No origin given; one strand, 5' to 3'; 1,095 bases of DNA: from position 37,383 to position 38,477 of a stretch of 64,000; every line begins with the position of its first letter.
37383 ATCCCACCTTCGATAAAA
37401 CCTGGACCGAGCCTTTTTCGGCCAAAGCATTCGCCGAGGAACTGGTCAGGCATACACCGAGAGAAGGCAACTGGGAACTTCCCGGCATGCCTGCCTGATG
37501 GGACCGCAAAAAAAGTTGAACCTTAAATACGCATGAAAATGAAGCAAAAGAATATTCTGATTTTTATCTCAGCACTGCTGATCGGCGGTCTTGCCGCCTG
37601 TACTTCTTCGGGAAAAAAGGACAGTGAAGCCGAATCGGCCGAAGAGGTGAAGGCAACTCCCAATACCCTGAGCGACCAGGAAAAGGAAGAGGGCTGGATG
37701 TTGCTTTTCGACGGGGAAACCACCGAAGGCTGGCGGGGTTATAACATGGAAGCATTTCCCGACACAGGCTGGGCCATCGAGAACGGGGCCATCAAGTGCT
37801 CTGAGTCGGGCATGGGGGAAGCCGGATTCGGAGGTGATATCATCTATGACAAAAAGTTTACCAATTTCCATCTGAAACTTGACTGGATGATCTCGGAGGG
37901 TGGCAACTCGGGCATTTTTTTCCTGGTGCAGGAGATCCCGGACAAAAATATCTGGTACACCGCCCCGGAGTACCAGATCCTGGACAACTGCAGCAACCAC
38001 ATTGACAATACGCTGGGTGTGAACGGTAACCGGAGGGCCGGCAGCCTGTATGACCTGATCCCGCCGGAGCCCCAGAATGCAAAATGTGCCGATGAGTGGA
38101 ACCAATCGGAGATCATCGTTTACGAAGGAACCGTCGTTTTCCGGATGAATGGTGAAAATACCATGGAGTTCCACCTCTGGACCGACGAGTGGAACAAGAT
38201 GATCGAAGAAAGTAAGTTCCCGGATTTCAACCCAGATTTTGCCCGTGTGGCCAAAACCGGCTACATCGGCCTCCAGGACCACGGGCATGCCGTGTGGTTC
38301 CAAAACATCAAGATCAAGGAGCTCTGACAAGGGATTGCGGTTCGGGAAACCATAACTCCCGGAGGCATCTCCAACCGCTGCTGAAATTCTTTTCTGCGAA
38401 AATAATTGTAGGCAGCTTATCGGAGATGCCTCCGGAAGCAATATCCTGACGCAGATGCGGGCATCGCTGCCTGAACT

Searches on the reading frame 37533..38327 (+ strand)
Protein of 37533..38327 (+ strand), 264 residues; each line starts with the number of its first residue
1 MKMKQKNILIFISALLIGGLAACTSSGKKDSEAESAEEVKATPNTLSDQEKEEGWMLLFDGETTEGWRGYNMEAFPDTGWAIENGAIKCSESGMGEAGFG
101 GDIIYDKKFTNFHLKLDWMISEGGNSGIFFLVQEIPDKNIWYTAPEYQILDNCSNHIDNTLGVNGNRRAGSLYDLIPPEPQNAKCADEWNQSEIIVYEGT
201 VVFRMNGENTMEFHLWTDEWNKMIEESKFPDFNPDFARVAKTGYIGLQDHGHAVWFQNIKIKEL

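Call 4: search_protein_families(library=pfam, proteins=[window:37533-38327:+], max_evalue=0.01)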
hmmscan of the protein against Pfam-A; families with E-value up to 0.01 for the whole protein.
window:37533-38327:+ (264 aa): 1 family
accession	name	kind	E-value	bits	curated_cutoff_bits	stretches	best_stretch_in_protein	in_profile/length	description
PF06439.18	3keto-disac_hyd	-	7.1e-48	163.6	26.8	1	54-262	1-187/187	3-keto-disaccharide hydrolase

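Call 91: search_protein_families(library=ncbifam, max_evalue=0.001, proteins=[window:37533-38327:+])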
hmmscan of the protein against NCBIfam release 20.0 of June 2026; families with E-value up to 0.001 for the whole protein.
window:37533-38327:+ (264 aa): 0 families
